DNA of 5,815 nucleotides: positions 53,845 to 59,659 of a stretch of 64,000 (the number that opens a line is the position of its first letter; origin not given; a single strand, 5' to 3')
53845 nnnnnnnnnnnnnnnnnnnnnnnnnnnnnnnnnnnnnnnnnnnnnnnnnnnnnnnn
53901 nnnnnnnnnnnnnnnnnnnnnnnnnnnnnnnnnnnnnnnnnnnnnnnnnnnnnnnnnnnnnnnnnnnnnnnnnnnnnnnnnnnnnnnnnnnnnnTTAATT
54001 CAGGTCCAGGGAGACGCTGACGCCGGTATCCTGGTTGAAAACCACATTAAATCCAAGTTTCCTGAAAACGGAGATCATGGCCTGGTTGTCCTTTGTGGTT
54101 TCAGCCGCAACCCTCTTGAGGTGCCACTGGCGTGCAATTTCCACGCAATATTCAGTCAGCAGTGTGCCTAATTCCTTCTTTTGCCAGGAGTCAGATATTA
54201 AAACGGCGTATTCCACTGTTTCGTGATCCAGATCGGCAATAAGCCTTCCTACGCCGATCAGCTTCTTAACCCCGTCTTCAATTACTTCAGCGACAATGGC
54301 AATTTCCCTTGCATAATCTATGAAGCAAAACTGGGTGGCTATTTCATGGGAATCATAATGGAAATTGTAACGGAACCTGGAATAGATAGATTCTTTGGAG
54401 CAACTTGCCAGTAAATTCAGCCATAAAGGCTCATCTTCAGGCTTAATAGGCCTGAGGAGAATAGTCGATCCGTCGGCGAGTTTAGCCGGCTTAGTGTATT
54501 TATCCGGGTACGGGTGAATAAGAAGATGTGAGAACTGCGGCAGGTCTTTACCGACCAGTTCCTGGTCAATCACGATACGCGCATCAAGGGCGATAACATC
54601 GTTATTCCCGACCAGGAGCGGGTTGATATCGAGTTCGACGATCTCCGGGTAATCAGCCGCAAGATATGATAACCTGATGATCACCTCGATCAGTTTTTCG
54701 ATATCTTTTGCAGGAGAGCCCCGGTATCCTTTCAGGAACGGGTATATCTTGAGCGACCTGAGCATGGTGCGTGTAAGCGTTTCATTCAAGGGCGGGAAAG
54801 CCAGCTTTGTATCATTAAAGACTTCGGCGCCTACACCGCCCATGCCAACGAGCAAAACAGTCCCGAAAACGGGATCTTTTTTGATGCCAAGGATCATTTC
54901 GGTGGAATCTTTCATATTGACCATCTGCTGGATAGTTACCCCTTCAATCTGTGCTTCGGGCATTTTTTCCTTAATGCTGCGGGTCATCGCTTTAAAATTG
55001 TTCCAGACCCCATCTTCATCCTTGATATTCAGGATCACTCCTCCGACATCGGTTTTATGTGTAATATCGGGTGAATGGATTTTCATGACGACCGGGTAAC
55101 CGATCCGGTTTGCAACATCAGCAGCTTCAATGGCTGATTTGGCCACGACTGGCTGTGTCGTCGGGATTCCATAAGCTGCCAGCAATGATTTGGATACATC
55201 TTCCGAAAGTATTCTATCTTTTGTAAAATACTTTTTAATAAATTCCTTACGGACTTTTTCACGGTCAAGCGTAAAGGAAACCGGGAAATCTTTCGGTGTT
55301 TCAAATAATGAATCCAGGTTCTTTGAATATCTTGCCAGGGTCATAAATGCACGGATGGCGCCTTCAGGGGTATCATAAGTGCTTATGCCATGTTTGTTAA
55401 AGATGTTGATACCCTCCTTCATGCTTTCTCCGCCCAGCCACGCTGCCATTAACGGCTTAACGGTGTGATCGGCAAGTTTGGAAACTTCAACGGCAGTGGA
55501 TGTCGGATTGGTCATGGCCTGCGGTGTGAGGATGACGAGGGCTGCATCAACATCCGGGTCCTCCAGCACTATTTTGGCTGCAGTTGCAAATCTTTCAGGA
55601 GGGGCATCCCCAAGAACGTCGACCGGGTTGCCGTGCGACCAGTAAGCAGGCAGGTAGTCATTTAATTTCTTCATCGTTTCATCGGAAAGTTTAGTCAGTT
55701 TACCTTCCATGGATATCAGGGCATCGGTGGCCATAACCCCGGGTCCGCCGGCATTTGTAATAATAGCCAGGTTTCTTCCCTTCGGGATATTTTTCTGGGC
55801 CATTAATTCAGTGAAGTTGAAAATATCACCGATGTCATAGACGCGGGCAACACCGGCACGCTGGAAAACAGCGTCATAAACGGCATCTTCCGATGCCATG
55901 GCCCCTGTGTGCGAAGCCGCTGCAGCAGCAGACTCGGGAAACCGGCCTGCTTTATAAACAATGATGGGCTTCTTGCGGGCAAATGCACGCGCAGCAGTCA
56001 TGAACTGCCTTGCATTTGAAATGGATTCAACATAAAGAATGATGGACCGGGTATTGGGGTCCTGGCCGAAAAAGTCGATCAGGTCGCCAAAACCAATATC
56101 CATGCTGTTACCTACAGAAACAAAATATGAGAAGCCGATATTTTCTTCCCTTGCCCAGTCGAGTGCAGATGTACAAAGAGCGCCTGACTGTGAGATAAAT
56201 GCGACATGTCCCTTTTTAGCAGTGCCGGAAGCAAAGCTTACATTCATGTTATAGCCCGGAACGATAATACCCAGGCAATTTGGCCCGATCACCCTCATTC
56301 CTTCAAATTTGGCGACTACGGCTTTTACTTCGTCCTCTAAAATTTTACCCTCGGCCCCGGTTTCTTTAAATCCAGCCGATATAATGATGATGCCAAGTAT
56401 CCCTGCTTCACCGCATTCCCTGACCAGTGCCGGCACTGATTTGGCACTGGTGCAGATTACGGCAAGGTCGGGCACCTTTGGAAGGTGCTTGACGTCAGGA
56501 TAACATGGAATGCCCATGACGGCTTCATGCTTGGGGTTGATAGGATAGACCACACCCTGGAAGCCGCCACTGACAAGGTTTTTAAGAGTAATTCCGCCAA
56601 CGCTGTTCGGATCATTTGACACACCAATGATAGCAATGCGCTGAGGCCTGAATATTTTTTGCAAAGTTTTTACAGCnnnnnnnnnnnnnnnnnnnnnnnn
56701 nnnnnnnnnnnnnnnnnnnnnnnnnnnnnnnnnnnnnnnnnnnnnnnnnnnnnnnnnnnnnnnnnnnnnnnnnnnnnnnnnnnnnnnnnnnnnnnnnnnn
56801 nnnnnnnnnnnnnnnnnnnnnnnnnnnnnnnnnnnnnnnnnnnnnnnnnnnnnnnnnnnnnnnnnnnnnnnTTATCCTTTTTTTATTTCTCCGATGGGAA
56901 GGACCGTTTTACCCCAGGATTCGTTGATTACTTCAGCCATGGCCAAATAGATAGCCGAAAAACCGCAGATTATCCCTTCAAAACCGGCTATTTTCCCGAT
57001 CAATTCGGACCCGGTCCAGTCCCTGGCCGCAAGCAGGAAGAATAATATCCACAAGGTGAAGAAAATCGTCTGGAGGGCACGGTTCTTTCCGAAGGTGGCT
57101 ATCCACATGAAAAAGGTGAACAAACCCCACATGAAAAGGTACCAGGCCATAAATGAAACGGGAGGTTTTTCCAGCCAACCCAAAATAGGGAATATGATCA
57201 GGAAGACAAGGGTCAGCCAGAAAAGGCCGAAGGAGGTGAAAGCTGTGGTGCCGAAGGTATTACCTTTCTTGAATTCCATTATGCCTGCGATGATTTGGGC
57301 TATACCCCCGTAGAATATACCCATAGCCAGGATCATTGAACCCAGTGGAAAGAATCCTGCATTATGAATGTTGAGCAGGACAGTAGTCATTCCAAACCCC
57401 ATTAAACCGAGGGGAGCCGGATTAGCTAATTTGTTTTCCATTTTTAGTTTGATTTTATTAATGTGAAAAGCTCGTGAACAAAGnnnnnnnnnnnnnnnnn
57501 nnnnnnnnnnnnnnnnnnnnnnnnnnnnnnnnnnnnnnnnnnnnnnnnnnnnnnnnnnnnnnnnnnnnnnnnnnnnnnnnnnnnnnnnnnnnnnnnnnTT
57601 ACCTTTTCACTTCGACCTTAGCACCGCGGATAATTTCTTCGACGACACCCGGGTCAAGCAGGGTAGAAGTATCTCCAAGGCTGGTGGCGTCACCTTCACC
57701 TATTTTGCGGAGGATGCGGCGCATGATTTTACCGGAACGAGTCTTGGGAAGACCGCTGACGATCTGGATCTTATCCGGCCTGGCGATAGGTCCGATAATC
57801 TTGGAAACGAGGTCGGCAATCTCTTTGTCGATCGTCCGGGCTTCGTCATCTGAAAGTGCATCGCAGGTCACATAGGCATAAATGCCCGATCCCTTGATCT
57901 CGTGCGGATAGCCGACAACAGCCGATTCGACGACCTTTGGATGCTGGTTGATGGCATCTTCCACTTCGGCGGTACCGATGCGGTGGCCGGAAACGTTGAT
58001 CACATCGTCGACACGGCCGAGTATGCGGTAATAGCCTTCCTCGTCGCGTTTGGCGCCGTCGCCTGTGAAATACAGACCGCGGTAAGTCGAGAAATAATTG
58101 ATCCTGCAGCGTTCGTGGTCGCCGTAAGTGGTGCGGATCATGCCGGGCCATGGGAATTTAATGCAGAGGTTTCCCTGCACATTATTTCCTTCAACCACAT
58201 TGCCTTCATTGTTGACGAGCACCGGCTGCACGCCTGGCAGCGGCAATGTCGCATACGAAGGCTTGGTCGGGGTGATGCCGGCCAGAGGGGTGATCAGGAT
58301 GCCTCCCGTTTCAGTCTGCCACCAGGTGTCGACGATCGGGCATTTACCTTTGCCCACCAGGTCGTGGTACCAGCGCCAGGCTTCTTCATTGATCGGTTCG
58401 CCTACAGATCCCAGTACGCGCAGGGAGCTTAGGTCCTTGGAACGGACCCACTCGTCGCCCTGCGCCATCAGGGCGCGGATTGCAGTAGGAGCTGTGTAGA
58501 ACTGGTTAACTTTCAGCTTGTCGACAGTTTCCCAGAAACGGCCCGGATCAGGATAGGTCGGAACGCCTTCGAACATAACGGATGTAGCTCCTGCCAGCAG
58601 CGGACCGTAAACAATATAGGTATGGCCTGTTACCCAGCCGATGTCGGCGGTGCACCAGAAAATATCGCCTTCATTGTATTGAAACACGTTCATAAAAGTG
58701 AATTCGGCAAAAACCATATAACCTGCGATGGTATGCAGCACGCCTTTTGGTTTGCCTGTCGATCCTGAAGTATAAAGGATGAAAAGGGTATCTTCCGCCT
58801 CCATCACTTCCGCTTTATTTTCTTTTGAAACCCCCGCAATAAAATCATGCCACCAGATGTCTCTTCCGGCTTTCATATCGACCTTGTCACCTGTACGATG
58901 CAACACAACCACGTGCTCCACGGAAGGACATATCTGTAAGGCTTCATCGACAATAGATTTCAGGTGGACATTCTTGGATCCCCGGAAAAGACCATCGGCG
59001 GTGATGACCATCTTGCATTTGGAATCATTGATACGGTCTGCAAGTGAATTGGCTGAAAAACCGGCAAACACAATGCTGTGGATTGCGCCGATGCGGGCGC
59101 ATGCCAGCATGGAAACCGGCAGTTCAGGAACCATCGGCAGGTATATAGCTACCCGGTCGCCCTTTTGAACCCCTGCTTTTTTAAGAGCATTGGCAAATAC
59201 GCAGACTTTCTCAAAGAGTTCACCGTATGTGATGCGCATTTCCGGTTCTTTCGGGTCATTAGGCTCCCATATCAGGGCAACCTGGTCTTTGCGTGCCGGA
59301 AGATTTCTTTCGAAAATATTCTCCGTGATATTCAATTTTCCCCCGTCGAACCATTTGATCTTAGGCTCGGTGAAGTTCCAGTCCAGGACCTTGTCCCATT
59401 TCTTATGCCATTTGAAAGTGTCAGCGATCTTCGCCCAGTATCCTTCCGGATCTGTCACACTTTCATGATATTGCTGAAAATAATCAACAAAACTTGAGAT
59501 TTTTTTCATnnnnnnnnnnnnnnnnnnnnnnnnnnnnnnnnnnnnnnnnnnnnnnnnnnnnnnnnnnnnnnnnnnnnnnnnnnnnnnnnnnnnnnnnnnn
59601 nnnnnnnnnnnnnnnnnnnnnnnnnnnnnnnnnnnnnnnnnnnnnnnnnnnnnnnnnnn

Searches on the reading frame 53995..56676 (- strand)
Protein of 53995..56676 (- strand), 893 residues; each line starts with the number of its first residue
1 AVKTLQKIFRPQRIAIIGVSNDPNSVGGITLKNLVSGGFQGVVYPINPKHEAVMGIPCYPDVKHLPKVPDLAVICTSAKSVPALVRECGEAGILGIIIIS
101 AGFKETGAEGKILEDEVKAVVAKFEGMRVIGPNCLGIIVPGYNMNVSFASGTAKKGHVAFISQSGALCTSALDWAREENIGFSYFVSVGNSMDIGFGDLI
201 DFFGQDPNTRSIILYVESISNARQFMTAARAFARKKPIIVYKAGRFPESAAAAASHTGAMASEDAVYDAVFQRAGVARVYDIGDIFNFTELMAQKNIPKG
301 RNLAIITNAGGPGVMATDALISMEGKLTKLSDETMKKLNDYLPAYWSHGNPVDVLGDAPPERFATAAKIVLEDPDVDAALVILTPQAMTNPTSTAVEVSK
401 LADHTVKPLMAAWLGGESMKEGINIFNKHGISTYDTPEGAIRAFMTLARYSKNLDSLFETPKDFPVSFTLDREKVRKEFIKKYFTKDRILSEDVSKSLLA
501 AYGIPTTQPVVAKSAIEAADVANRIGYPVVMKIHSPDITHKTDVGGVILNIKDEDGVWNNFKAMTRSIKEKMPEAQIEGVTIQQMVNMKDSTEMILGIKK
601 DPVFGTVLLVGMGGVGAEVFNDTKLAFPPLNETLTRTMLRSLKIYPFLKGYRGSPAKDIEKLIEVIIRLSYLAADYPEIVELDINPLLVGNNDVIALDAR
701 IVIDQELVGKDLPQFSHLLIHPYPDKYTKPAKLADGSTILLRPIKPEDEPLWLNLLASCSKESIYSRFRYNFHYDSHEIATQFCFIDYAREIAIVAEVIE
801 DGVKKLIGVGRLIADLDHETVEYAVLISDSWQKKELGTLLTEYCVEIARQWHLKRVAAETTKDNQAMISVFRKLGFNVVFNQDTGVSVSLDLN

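Call 68: search_protein_families(library=pfam, proteins=[window:53995-56676:-], max_evalue=0.00001)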
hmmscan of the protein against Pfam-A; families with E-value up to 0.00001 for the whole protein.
window:53995-56676:- (893 aa): 7 families
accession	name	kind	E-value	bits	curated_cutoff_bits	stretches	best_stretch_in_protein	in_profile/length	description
PF13549.11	ATP-grasp_5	-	3.1e-83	278.9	27.6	1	486-703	6-221/221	ATP-grasp domain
PF13607.11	Succ_CoA_lig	-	5.5e-57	191.8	27.4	1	155-291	1-137/138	Succinyl-CoA ligase like flavodoxin domain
PF13380.12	CoA_binding_2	-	4.5e-25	88.8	22.8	1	13-138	2-114/116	CoA binding domain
PF02629.25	CoA_binding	-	8e-14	52.6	22.3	1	11-102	3-97/97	CoA binding domain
PF19045.5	Ligase_CoA_2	-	3.8e-13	50.2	23.7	1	304-435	2-138/162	Ligase-CoA domain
PF00583.31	Acetyltransf_1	-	8.5e-13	49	20.7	1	775-876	14-116/116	Acetyltransferase (GNAT) family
PF13302.13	Acetyltransf_3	-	1.7e-09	39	25.4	1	739-877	2-138/138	Acetyltransferase (GNAT) domain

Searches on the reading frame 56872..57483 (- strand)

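Call 68: search_protein_families(library=pfam, proteins=[window:56872-57483:-], max_evalue=0.00001)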
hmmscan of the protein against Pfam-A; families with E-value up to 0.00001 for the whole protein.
window:56872-57483:- (203 aa): 1 family
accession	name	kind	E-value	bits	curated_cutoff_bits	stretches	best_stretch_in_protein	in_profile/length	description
PF01184.24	Gpr1_Fun34_YaaH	-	1.9e-40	139.1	25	1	14-189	12-194/207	GPR1/FUN34/yaaH family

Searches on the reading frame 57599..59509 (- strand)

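Call 68: search_protein_families(library=pfam, proteins=[window:57599-59509:-], max_evalue=0.00001)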
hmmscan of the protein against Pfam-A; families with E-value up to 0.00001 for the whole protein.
window:57599-59509:- (636 aa): 3 families
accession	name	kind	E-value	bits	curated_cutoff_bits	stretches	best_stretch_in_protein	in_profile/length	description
PF00501.34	AMP-binding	-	9.9e-90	301.5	29.9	1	66-453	1-377/384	AMP-binding enzyme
PF13193.12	AMP-binding_C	-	2.5e-22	80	24.5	1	515-594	1-76/76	AMP-binding enzyme C-terminal domain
PF16177.11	ACAS_N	-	3.4e-20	72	27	1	10-64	1-54/55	Acetyl-coenzyme A synthetase N-terminus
